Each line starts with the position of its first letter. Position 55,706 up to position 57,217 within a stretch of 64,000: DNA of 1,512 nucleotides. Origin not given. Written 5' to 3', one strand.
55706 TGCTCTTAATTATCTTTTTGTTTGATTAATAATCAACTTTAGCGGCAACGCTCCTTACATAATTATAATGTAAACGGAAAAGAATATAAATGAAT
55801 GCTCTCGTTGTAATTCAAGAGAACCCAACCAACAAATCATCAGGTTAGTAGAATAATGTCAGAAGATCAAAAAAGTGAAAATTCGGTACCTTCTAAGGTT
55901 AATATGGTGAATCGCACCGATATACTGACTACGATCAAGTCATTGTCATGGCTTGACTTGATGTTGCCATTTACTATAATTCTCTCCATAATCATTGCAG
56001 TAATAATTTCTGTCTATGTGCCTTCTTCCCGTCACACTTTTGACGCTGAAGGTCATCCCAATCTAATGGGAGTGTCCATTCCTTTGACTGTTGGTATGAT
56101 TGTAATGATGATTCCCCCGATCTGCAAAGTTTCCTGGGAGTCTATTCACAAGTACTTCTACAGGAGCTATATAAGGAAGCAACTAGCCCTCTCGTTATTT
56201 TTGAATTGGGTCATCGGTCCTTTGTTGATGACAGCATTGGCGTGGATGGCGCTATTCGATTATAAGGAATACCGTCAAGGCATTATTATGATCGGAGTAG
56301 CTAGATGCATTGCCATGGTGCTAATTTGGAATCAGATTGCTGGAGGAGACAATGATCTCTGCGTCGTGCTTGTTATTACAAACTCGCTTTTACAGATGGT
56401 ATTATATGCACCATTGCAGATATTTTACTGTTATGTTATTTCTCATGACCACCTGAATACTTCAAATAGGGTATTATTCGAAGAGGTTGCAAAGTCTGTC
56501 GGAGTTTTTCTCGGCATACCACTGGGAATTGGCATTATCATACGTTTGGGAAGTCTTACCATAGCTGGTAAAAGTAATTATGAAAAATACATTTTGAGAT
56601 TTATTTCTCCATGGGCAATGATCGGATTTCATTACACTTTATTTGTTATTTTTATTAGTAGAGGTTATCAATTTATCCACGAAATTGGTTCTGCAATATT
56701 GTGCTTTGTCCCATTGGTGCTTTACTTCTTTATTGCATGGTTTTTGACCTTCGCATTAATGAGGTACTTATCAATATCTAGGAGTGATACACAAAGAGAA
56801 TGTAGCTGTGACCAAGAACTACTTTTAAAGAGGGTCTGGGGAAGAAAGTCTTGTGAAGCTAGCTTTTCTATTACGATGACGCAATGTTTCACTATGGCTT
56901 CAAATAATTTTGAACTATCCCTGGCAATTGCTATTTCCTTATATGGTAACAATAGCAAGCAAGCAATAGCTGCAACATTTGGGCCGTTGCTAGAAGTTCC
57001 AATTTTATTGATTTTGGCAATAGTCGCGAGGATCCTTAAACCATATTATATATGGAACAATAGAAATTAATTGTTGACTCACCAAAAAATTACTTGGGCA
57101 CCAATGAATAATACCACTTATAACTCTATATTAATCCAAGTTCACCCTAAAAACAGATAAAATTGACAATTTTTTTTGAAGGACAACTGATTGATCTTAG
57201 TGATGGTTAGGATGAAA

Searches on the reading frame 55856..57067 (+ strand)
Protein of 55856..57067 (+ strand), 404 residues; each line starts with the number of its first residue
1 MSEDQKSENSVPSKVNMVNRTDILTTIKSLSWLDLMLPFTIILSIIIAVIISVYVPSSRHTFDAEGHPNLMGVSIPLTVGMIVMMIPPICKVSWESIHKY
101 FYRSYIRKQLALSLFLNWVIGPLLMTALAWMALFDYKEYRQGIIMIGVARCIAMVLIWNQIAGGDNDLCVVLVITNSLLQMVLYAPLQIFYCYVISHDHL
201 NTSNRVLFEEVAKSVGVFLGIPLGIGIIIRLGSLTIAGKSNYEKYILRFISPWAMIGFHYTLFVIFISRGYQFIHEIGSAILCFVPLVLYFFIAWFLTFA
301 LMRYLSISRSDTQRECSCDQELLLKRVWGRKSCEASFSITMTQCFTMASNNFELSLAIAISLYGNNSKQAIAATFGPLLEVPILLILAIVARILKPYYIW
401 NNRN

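Call 19: find_homologous_proteins(query=window:55856-57067:+, max_evalue=1e-100)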
Query window:55856-57067:+ (404 aa): 159 proteins with E <= 1e-100 among 8000 candidates; the best 120 are listed.
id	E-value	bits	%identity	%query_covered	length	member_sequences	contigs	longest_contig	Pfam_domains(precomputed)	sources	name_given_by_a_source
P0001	2.4e-263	891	99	100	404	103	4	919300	PF01758.22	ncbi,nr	ncbi:BCN_G0056950.mRNA.1.CDS.1 [Saccharomyces cerevisiae]|nr:Arr3p [Saccharomyces cerevisiae YJM1399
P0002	3.5e-215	733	77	100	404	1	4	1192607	PF01758.22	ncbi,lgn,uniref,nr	ncbi:LAFE_0D12926g1_1 [Lachancea fermentati]|uniref:LAFE_0D12926g1_1 n=1 Tax=Lachancea fermentati Ta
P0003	5.3e-184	630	71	96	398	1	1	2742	PF01758.22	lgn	-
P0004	2.9e-183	628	71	96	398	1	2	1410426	PF01758.22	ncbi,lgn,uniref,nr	ncbi:ZYRO0B16940p [Zygosaccharomyces rouxii]|uniref:ZYRO0B16940p n=1 Tax=Zygosaccharomyces rouxii (s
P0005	4.0e-183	627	71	96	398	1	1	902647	PF01758.22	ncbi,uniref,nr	ncbi:hypothetical protein ZYGR_0AF04900 [Zygosaccharomyces rouxii]|uniref:Arsenical-resistance prote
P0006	8.3e-183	626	70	96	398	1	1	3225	PF01758.22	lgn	-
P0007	2.7e-182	624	70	96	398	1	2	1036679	PF01758.22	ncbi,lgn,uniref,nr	ncbi:hypothetical protein ZYGR_0H05580 [Zygosaccharomyces rouxii]|uniref:Arsenical-resistance protei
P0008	1.0e-181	623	68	99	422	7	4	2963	PF01758.22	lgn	-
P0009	5.1e-181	620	72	93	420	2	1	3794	PF01758.22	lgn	-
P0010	6.5e-178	610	68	98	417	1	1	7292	PF01758.22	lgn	-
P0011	1.7e-176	605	100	53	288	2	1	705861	PF01758.22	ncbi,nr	ncbi:BHH_G0034380.mRNA.1.CDS.1 [Saccharomyces cerevisiae]|nr:BHH_G0034380.mRNA.1.CDS.1 [Saccharomyce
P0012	4.0e-176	604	66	100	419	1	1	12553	PF01758.22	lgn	-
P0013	8.7e-175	600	69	94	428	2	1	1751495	PF01758.22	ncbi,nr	ncbi:hypothetical protein BZL39_C00150 [Zygosaccharomyces parabailii]|nr:hypothetical protein BZL39_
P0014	2.2e-172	592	69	94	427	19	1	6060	PF01758.22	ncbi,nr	ncbi:probable Arsenical-resistance protein 3 [Zygosaccharomyces bailii]|nr:probable Arsenical-resist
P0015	1.0e-171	590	68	94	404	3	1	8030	PF01758.22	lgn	-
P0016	1.1e-171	590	66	99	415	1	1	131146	PF01758.22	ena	-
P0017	2.9e-171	588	67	95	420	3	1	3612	PF01758.22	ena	-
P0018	5.8e-171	587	66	95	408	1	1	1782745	PF01758.22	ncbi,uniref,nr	ncbi:LANO_0G17656g1_1 [Lachancea nothofagi CBS 11611]|uniref:LANO_0G17656g1_1 n=1 Tax=Lachancea noth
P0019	2.8e-170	585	67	95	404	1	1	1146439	PF01758.22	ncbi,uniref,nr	ncbi:hypothetical protein HG537_0D00150 [Torulaspora globosa]|uniref:Arsenical-resistance protein n=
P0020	1.3e-168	580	63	100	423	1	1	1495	PF01758.22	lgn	-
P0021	1.9e-168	579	64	98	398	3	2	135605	PF01758.22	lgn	-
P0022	4.8e-165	568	63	99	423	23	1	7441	PF01758.22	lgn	-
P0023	8.4e-145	501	58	96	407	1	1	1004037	PF01758.22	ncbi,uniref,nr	ncbi:Arr3p NDAI_0H00130 [Naumovozyma dairenensis CBS 421]|uniref:Arsenical-resistance protein n=1 Ta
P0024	3.5e-139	483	57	93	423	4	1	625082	PF01758.22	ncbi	ncbi:arsenical-resistance protein 3 [Monosporozyma servazzii]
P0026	1.4e-138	481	58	93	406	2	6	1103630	PF01758.22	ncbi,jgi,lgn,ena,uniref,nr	ncbi:similar to Saccharomyces cerevisiae YPR201W ARR3 Plasma membrane metalloid/H+ antiporter [Maudi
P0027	3.3e-137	476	56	93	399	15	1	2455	PF01758.22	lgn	-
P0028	1.1e-136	474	56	93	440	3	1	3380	PF01758.22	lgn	-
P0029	2.3e-136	473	55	94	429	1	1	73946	PF01758.22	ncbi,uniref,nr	ncbi:hypothetical protein C6P45_003445 [Maudiozyma exigua]|uniref:Arsenical-resistance protein n=1 T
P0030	2.4e-135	470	56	93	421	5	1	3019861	PF01758.22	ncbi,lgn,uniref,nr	ncbi:hypothetical protein NCAS_0A03050 [Naumovozyma castellii]|uniref:Arsenical-resistance protein n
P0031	9.3e-134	465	54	100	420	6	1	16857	PF01758.22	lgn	-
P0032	1.4e-132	461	54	96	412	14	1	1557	PF01758.22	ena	-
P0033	4.5e-132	459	54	97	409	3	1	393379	PF01758.22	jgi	jgi:ACR3 family arsenite transporter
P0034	6.6e-132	459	54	94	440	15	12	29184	PF01758.22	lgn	-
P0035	2.5e-131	457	53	97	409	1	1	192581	PF01758.22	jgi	jgi:ACR3 family arsenite transporter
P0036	3.5e-130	453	56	93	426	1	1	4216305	PF01758.22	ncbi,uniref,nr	ncbi:Arr3 protein [Saccharomycopsis crataegensis]|uniref:Arr3 protein n=1 Tax=Saccharomycopsis crata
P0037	3.3e-129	450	54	94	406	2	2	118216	PF01758.22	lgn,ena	-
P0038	2.2e-128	447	54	96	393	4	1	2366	PF01758.22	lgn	-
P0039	1.3e-127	444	55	94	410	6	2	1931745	PF01758.22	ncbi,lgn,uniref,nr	ncbi:ARR3 [Cyberlindnera jadinii]|uniref:ARR3 protein n=1 Tax=Cyberlindnera jadinii (strain ATCC 182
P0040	7.2e-127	442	53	96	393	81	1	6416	PF01758.22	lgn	-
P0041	1.6e-126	441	54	93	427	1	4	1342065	PF01758.22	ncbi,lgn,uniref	ncbi:arsenical-resistance protein 3 [[Candida] anglica]|uniref:Arsenical-resistance protein 3 n=1 Ta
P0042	2.1e-126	441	56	94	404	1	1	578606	PF01758.22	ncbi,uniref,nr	ncbi:arsenical-resistance protein ACR3 [Suhomyces tanzawaensis NRRL Y-17324]|uniref:Arsenical-resist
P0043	1.4e-125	438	54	95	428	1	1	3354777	PF01758.22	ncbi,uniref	ncbi:sodium bile acid symporter family-domain-containing protein [Scheffersomyces amazonensis]|unire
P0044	9.5e-125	435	54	95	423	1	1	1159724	PF01758.22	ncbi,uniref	ncbi:sodium bile acid symporter family-domain-containing protein [Scheffersomyces coipomensis]|unire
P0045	1.0e-124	435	53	92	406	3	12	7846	PF01758.22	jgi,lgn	jgi:ACR3 family arsenite transporter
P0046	1.8e-124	434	53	94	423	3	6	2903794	PF01758.22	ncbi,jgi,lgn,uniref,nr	ncbi:Metalloid/H+ antiporter for the transports of arsenite and antimonite [Komagataella phaffii CBS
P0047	5.3e-124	433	53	96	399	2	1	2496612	PF01758.22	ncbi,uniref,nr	ncbi:Arsenical-resistance protein 3 [Candida viswanathii]|uniref:Arsenical-resistance protein 3 n=1 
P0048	8.8e-124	432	54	93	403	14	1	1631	PF01758.22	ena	-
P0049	1.3e-123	431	53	96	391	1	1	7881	PF01758.22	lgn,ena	-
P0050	1.5e-123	431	53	96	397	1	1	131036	PF01758.22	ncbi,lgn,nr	ncbi:hypothetical protein B5S33_g3299 [[Candida] boidinii]|nr:hypothetical protein B5S33_g3299 [[Can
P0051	1.6e-123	431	52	96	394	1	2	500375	PF01758.22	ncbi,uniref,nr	ncbi:ARR3 Arsenical-resistance protein 3 [Candida maltosa Xu316]|uniref:Putative arsenite transporte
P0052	2.9e-123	430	53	96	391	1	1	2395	PF01758.22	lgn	-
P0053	4.0e-123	430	52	96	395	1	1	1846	PF01758.22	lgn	-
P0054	7.9e-123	429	51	95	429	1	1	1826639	PF01758.22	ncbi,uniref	ncbi:sodium bile acid symporter family-domain-containing protein [Scheffersomyces xylosifermentans]|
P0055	1.5e-122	428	52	95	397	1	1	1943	PF01758.22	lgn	-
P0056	1.8e-122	428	52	96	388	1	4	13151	PF01758.22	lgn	-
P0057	2.1e-122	427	54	93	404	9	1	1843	PF01758.22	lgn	-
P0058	2.3e-122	427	51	96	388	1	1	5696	PF01758.22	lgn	-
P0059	2.4e-122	427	52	96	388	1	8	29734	PF01758.22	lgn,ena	-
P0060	3.1e-122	427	53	93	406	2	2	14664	PF01758.22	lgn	-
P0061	4.6e-122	426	53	96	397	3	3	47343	PF01758.22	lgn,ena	-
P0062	5.7e-122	426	52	96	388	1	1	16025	PF01758.22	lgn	-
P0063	6.1e-122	426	52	96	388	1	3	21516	PF01758.22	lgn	-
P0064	6.2e-122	426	52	96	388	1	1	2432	PF01758.22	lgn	-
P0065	8.8e-122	425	51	96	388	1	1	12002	PF01758.22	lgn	-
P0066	8.9e-122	425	51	96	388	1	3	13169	PF01758.22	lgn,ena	-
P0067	1.0e-121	425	52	96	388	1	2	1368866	PF01758.22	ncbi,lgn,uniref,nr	ncbi:arsenical-resistance protein ACR3 [Candida tropicalis MYA-3404]|uniref:Arsenical-resistance pro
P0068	1.1e-121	425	54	93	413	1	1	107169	PF01758.22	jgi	jgi:ACR3 family arsenite transporter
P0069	1.4e-121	425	52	96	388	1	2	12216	PF01758.22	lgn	-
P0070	1.5e-121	424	52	96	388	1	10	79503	PF01758.22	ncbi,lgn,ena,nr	ncbi:MAG: ACR3 family arsenite efflux transporter [Asgard group archaeon]|nr:ACR3 family arsenite ef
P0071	2.1e-121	424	53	92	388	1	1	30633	PF01758.22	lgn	-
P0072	3.2e-121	423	52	95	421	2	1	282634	PF01758.22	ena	-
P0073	7.5e-121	422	51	96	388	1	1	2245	PF01758.22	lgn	-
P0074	7.6e-121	422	51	96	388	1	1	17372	PF01758.22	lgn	-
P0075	9.4e-121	422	51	96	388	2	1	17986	PF01758.22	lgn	-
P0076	1.0e-120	422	54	93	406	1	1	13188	PF01758.22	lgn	-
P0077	2.8e-120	420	53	98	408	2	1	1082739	PF01758.22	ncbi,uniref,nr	ncbi:uncharacterized protein PRCAT00006253001 [Priceomyces carsonii]|uniref:uncharacterized protein 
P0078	8.4e-120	419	53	93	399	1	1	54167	PF01758.22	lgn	-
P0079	9.8e-120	419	52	94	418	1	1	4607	PF01758.22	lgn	-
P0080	1.3e-119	418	53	93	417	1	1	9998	PF01758.22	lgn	-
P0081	1.4e-119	418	52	95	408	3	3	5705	PF01758.22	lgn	-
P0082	3.6e-119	417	52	93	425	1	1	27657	PF01758.22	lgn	-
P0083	6.4e-119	416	51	95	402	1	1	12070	PF01758.22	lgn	-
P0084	7.6e-119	416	51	92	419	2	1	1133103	PF01758.22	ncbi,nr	ncbi:Arr3 protein [Martiniozyma asiatica (nom. inval.)]|nr:Arr3 protein [Martiniozyma asiatica]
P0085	8.5e-119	415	52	94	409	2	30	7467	PF01758.22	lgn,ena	-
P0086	1.3e-118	415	50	95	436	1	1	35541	PF01758.22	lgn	-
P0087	1.3e-118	415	52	94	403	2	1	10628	PF01758.22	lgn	-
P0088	1.5e-118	415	50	95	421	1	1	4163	PF01758.22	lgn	-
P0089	1.6e-118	415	52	94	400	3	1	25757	PF01758.22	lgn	-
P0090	1.9e-118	414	52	93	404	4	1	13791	PF01758.22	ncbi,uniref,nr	ncbi:hypothetical protein PMKS-004162 [Pichia membranifaciens]|uniref:Arsenical-resistance protein n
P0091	2.2e-118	414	53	93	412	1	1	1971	PF01758.22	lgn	-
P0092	2.4e-118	414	53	93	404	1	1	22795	PF01758.22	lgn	-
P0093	2.5e-118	414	52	93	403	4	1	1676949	PF01758.22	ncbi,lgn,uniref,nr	ncbi:hypothetical protein PICMEDRAFT_72282 [Pichia membranifaciens NRRL Y-2026]|uniref:Arsenical-res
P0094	2.7e-118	414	51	94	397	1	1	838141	PF01758.22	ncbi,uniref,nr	ncbi:DEKNAAC103686 [Brettanomyces naardenensis]|uniref:DEKNAAC103686 n=1 Tax=Brettanomyces naardenen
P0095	3.9e-118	413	52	93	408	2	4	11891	PF01758.22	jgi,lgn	-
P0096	4.1e-118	413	52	94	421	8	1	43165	PF01758.22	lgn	-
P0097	4.7e-118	413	53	95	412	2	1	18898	PF01758.22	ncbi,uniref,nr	ncbi:uncharacterized protein AC631_05175 [Debaryomyces fabryi]|uniref:Arsenical-resistance protein n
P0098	5.0e-118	413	52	89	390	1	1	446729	PF01758.22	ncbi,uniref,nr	ncbi:ARR3 [[Candida] subhashii]|uniref:ARR3 n=1 Tax=[Candida] subhashii TaxID=561895 RepID=A0A8J5QT5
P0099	6.2e-118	413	52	93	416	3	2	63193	PF01758.22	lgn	-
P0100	8.1e-118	412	51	94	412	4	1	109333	PF01758.22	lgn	-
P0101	1.0e-117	412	51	96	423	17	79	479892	PF01758.22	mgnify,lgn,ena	mgnify:CR=1 FL=1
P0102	1.1e-117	412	71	64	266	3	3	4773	PF01758.22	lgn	-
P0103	2.5e-117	411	51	93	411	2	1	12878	PF01758.22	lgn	-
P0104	2.7e-117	410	53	94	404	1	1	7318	PF01758.22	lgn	-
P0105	4.7e-117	410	52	93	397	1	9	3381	PF01758.22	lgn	-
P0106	6.6e-117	409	52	93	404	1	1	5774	PF01758.22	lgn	-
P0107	1.2e-116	408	50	95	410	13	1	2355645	PF01758.22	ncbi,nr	ncbi:arsenical-resistance protein [Candidozyma auris]|nr:arsenical-resistance protein [[Candida] aur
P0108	1.5e-116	408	53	93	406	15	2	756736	PF01758.22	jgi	jgi:ACR3 family arsenite transporter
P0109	2.5e-116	407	51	92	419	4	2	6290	PF01758.22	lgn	-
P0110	2.5e-116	407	49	100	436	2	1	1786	PF01758.22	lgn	-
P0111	2.6e-116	407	51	92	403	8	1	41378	PF01758.22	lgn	-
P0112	3.0e-116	407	53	89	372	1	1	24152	PF01758.22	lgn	-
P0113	4.5e-116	406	51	93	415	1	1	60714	PF01758.22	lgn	-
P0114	6.4e-116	406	48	93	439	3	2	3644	PF01758.22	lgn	-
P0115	1.4e-115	405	52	93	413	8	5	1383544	PF01758.22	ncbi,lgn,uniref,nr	ncbi:uncharacterized protein C5L36_0D06590 [Pichia kudriavzevii]|uniref:Arsenical-resistance protein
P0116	1.6e-115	405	48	93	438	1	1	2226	PF01758.22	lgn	-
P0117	2.1e-115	404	51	95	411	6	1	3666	PF01758.22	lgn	-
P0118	2.4e-115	404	54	93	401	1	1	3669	PF01758.22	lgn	-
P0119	4.9e-115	403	52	94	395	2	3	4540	PF01758.22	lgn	-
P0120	1.2e-114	402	51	89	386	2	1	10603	PF01758.22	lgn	-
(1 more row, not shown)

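Call 20: list_cluster_members(proteins=[P0001])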
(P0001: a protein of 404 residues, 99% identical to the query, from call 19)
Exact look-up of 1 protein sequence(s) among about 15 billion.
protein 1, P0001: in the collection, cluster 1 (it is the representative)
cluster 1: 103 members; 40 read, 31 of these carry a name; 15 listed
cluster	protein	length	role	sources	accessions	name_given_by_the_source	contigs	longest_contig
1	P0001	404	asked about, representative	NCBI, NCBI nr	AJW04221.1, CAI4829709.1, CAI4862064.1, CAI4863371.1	BCN_G0056950.mRNA.1.CDS.1 [Saccharomyces cerevisiae] | Arr3p [Saccharomyces cerevisiae YJM1399]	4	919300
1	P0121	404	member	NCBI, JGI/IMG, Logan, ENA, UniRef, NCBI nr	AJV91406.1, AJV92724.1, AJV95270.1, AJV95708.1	arsenicals resistance [Saccharomyces cerevisiae] | Arsenicals resistance n=3 Tax=Saccharomyces TaxID=4930 RepID=A0A6C1E1M8_SACPS | Arr3p [Saccharomyces cerevisiae YJM1460]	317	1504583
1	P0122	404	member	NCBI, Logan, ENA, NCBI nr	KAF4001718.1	arsenical-resistance protein [Saccharomyces cerevisiae]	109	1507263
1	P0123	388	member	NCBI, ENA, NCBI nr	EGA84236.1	Arr3p [Saccharomyces cerevisiae VL3]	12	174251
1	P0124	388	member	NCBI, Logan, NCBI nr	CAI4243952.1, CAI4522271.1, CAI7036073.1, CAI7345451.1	CPA_1a_G0025660.mRNA.1.CDS.1 [Saccharomyces cerevisiae] | BBM_1a_G0000860.mRNA.1.CDS.1 [Saccharomyces cerevisiae]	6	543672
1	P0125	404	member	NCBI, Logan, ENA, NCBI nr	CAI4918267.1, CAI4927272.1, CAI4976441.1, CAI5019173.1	AVN_HP_G0116650.mRNA.1.CDS.1 [Saccharomyces cerevisiae] | BEM_HP_G0122880.mRNA.1.CDS.1 [Saccharomyces cerevisiae]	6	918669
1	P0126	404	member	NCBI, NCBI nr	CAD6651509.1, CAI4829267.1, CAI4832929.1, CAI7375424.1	BAH_G0056500.mRNA.1.CDS.1 [Saccharomyces cerevisiae] | SX2_G0021570.mRNA.1.CDS.1 [Saccharomyces cerevisiae]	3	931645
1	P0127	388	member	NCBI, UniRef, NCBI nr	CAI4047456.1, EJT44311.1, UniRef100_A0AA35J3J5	ARR3-like protein [Saccharomyces kudriavzevii IFO 1802] | Uncharacterized protein n=2 Tax=Saccharomyces kudriavzevii (strain ATCC MYA-4449 / AS ...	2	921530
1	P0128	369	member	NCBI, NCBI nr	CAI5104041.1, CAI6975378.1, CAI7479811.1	CRE_collapsed_G0058640.mRNA.1.CDS.1 [Saccharomyces cerevisiae] | CRE_HP_G0126960.mRNA.1.CDS.1 [Saccharomyces cerevisiae]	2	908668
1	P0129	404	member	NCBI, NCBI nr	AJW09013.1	Arr3p [Saccharomyces cerevisiae YJM1443]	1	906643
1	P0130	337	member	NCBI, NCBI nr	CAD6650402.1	XXYS1_4_G0023600.mRNA.1.CDS.1 [Saccharomyces cerevisiae]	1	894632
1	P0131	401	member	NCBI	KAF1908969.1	LOW QUALITY PROTEIN: Arr3p, partial [Saccharomyces cerevisiae]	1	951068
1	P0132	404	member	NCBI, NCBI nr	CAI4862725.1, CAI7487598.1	CCQ_1a_G0056780.mRNA.1.CDS.1 [Saccharomyces cerevisiae]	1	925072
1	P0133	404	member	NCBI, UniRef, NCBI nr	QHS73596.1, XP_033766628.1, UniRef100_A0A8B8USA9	arsenic resistance protein [Saccharomyces paradoxus] | Arsenic resistance protein n=1 Tax=Saccharomyces paradoxus TaxID=27291 ... | Arr3 [Saccharomyces paradoxus]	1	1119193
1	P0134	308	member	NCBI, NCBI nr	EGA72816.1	Arr3p [Saccharomyces cerevisiae AWRI796]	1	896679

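Call 21: find_encoding_contigs(protein=P0133, flank=4000, max_places=4)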
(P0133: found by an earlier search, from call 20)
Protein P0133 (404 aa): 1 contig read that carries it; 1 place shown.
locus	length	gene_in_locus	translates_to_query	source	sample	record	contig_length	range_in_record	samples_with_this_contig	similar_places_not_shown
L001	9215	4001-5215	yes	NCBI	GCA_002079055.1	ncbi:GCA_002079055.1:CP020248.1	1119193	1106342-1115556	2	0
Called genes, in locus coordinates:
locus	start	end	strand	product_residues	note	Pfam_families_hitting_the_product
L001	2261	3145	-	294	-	-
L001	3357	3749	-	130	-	PF00581:Rhodanese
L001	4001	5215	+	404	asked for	PF01758:SBF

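Call 22: find_encoding_contigs(protein=P0127, flank=4000, max_places=4)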
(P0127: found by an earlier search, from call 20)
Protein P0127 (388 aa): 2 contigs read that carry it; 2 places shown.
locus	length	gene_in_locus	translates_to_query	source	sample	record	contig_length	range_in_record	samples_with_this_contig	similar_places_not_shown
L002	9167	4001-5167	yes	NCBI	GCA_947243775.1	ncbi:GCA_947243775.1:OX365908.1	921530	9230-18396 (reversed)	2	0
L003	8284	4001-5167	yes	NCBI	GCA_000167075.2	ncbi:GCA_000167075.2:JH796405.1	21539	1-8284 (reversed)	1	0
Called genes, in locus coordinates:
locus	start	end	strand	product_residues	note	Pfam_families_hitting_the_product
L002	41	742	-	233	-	PF00674:DUP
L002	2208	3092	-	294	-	-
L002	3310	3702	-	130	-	PF00581:Rhodanese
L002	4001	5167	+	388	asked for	PF01758:SBF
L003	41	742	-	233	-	PF00674:DUP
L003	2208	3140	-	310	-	-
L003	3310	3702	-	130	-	PF00581:Rhodanese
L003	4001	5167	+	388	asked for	PF01758:SBF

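Call 32: find_encoding_contigs(protein=P0002, flank=4000, max_places=2)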
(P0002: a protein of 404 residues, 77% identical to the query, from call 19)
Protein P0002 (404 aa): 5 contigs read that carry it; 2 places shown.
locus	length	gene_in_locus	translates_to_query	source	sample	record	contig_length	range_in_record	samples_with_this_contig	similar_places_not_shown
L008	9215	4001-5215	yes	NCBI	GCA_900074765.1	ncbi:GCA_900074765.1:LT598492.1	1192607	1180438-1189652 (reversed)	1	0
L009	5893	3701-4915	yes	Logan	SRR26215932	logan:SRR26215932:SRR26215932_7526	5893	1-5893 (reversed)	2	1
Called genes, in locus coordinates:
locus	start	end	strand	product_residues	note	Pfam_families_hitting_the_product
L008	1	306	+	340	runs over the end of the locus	PF02558:ApbA, PF08546:ApbA_C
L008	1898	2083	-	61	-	-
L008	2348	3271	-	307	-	-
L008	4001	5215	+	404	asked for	PF01758:SBF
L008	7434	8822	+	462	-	PF02812:ELFV_dehydrog_N, PF00208:ELFV_dehydrog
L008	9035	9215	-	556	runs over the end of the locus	PF00083:Sugar_tr, PF07690:MFS_1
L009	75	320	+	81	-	PF02538:Hydantoinase_B (weak)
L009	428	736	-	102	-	-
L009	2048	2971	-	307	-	-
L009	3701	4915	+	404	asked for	PF01758:SBF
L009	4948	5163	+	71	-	-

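Call 33: find_encoding_contigs(protein=P0018, flank=4000, max_places=2)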
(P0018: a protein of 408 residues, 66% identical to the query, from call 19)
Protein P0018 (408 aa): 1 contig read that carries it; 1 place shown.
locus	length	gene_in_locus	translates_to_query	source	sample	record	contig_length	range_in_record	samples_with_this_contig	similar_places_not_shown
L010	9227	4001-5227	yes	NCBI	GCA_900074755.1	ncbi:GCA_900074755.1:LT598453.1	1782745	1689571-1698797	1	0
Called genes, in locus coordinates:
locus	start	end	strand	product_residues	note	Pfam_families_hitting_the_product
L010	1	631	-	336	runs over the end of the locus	-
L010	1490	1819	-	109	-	PF02297:COX6B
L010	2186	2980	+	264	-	-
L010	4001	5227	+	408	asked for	PF01758:SBF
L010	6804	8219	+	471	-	PF00202:Aminotran_3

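Call 34: find_encoding_contigs(protein=P0019, flank=4000, max_places=2)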
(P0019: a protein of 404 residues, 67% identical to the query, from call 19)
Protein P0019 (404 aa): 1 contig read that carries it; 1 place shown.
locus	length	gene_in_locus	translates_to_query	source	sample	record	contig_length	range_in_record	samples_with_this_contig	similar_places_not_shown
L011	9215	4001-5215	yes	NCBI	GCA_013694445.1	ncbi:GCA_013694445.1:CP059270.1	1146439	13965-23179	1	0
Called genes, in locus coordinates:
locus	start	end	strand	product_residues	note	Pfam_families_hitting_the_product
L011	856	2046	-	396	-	PF00724:Oxidored_FMN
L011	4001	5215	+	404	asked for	PF01758:SBF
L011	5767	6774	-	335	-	PF00291:PALP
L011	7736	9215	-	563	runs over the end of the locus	PF00083:Sugar_tr, PF07690:MFS_1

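Call 41: find_encoding_contigs(protein=P0009, flank=3000, max_places=3)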
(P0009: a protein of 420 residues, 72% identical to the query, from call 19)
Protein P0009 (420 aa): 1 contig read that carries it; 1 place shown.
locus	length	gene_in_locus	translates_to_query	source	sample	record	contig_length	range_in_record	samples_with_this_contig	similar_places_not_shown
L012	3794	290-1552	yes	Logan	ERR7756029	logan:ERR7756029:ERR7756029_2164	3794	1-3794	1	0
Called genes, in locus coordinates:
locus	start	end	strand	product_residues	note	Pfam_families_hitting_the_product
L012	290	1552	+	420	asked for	PF01758:SBF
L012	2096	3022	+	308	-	-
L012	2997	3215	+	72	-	-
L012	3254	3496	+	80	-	-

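Call 42: find_encoding_contigs(protein=P0012, flank=3000, max_places=3)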
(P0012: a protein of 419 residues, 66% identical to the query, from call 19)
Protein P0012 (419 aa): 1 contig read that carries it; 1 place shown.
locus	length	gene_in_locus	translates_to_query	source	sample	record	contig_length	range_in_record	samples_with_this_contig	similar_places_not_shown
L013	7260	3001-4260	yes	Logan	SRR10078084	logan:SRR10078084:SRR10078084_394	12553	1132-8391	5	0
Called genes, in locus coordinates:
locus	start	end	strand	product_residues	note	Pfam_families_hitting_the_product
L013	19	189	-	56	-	-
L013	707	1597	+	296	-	-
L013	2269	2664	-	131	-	PF00581:Rhodanese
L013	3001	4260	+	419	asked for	PF01758:SBF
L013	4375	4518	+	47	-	-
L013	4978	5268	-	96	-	-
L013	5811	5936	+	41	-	-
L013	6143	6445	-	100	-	-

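Call 44: find_encoding_contigs(protein=P0010, flank=3000, max_places=2)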
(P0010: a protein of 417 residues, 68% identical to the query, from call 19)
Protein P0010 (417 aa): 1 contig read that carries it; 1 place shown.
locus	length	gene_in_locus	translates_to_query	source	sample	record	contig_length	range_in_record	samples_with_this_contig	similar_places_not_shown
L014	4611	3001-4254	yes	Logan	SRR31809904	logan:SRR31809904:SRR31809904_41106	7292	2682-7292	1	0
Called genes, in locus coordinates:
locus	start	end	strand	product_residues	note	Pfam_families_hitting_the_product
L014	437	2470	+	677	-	PF02450:LCAT, PF07819:PGAP1 (weak)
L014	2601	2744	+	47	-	-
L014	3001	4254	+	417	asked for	PF01758:SBF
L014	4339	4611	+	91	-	?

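Call 45: find_encoding_contigs(protein=P0016, flank=3000, max_places=2)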
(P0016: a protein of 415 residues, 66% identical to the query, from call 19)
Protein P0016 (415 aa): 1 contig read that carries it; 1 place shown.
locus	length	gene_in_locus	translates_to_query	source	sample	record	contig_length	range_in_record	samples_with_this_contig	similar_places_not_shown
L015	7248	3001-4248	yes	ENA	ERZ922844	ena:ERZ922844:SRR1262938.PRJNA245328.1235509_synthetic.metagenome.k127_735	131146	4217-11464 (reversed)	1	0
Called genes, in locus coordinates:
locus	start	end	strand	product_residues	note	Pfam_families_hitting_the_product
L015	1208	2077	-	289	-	-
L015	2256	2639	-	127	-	PF00581:Rhodanese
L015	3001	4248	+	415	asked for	PF01758:SBF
